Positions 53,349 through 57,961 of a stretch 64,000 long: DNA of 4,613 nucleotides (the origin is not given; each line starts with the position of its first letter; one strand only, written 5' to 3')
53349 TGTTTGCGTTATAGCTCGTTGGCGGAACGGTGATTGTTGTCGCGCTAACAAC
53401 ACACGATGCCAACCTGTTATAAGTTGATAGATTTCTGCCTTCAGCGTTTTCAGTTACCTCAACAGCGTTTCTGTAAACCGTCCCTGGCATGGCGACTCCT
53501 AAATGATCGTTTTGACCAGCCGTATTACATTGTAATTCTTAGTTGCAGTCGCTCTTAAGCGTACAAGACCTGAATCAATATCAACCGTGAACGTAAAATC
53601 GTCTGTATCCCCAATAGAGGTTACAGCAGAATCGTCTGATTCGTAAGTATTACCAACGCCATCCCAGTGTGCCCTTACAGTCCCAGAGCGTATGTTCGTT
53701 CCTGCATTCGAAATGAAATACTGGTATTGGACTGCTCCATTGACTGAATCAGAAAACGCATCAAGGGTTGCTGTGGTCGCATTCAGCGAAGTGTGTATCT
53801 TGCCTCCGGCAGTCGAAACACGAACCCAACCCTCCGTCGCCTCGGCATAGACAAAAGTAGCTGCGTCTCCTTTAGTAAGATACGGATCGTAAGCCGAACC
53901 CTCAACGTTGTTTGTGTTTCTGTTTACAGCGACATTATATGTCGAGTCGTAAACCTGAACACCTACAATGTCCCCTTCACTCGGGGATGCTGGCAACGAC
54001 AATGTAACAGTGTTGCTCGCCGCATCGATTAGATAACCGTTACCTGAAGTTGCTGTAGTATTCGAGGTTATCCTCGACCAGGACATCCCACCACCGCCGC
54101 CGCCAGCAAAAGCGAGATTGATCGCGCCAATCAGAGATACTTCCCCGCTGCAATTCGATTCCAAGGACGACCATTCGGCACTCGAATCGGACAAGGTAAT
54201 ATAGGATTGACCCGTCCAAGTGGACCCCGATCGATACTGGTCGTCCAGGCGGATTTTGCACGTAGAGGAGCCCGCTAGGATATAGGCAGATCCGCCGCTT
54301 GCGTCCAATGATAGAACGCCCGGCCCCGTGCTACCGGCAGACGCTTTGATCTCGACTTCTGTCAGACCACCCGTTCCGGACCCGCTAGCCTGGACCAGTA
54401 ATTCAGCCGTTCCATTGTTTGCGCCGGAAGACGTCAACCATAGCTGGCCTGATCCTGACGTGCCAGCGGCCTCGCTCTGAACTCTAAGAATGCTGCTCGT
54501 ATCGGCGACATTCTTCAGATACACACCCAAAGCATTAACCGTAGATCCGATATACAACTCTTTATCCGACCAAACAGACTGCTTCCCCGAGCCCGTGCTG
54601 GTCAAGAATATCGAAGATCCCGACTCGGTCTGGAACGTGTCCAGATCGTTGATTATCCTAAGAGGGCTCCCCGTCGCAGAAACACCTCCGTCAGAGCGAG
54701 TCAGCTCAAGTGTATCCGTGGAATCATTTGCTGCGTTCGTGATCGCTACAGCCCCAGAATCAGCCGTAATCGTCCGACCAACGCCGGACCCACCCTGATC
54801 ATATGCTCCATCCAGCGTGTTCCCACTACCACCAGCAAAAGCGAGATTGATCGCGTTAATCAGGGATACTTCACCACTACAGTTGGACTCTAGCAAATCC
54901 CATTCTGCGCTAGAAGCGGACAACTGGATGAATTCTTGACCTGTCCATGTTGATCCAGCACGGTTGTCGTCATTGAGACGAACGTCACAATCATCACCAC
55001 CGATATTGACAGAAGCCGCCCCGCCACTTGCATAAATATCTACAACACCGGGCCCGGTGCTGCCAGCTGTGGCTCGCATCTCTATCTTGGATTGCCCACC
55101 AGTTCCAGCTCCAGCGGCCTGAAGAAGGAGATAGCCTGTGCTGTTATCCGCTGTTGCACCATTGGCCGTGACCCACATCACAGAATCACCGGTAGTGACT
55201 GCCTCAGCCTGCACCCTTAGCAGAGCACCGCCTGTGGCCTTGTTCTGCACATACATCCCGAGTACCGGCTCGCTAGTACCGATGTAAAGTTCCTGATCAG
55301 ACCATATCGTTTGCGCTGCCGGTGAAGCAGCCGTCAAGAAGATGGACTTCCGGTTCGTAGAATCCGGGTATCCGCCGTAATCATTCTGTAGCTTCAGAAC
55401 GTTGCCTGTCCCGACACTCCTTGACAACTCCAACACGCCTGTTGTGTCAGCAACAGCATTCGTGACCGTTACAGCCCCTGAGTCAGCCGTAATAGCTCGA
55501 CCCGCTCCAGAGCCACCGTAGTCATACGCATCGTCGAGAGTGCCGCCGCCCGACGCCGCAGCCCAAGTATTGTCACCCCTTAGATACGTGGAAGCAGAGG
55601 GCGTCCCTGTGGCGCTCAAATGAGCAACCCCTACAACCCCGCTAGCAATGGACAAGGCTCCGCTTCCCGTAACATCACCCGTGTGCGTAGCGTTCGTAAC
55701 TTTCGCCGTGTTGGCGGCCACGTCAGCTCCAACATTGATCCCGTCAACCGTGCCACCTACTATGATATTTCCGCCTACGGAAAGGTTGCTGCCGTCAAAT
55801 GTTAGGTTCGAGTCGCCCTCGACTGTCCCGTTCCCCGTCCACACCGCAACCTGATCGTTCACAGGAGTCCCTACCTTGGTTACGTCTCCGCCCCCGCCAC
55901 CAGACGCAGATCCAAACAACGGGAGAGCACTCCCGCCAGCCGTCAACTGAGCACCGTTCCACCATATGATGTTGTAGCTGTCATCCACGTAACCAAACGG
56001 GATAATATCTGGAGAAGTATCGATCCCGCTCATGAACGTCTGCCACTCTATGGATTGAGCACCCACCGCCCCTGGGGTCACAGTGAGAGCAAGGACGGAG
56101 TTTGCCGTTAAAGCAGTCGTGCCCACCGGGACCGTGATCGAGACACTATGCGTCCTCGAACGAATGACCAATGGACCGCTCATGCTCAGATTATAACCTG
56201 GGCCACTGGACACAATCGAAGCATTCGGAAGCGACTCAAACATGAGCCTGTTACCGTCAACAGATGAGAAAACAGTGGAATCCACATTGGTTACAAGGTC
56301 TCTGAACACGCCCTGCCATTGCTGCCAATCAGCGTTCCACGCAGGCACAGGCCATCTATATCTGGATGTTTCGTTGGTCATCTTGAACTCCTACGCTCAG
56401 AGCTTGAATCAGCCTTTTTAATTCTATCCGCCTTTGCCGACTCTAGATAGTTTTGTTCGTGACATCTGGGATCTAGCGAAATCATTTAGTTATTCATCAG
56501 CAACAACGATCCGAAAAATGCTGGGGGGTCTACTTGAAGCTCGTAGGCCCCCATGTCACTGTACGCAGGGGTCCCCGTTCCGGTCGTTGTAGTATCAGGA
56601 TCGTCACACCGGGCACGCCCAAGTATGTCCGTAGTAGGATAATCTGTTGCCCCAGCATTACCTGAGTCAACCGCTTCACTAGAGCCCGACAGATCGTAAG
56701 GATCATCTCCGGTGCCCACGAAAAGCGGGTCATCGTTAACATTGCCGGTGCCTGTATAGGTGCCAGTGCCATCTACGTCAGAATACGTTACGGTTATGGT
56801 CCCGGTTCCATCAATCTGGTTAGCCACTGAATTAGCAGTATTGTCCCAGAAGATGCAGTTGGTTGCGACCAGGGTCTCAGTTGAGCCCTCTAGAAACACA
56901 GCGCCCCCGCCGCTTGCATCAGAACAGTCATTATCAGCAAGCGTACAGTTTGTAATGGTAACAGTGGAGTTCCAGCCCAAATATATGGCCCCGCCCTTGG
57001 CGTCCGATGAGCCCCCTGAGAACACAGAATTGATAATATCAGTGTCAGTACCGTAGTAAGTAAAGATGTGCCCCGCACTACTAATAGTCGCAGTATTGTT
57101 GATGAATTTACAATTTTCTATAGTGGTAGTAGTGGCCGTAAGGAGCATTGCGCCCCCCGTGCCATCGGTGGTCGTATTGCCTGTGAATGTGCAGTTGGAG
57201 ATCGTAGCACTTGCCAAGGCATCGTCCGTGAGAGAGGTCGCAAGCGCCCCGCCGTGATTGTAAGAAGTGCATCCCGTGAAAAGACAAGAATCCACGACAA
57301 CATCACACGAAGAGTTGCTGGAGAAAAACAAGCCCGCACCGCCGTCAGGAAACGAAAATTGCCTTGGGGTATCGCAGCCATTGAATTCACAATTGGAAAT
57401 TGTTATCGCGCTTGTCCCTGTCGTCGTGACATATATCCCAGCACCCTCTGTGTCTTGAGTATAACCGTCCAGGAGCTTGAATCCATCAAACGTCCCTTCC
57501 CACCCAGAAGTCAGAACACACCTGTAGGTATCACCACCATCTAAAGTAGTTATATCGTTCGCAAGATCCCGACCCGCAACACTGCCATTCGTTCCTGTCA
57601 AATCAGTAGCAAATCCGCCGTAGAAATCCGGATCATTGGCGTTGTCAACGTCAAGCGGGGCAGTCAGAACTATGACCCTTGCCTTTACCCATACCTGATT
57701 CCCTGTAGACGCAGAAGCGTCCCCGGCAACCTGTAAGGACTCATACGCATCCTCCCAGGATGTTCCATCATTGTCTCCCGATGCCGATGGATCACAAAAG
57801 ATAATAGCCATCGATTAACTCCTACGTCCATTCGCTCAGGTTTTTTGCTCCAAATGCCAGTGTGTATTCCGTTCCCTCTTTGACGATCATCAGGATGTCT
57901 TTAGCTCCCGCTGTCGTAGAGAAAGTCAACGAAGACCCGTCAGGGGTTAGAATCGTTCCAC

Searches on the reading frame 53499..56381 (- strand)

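Call 14: search_protein_families(library=phrogs, proteins=[window:53499-56381:-])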
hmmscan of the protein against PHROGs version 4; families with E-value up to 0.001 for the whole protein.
window:53499-56381:- (960 aa): 0 families

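Call 22: search_protein_families(library=pfam, max_evalue=0.1, proteins=[window:53499-56381:-])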
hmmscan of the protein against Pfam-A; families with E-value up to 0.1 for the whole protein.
window:53499-56381:- (960 aa): 3 families
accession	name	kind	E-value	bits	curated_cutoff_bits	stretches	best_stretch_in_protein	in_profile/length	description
PF20944.2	StcE_b-sandwich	-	0.0013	19.2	27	1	793-855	16-74/75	Metalloprotease StcE, beta-sandwich domain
PF06803.17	DUF1232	-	0.051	13.8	23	0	116-136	12-33/37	Protein of unknown function (DUF1232)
PF13753.12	SWM_repeat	-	0.073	13.8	27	0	771-809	42-80/86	Putative flagellar system-associated repeat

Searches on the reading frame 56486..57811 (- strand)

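Call 14: search_protein_families(library=phrogs, proteins=[window:56486-57811:-])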
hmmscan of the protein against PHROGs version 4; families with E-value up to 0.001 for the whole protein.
window:56486-57811:- (441 aa): 0 families

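Call 22: search_protein_families(library=pfam, max_evalue=0.1, proteins=[window:56486-57811:-])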
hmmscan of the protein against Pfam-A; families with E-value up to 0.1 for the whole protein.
window:56486-57811:- (441 aa): 4 families
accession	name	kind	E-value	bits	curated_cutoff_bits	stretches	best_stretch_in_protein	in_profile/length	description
PF13229.12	Beta_helix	-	7.5e-16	58.6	25.9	2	202-350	11-138/158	Right handed beta helix region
PF17161.10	DUF5123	-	6.9e-05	24.4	35.1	1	284-345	1-59/113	Domain of unknown function (DUF5123)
PF05048.19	NosD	-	9.4e-05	22.4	23.6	1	202-361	66-209/212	Periplasmic copper-binding protein (NosD)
PF12708.12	Pect-lyase_RHGA_epim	-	0.0064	16.7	27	1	201-301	100-186/213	Rhamnogalacturonase A/epimerase, pectate lyase-like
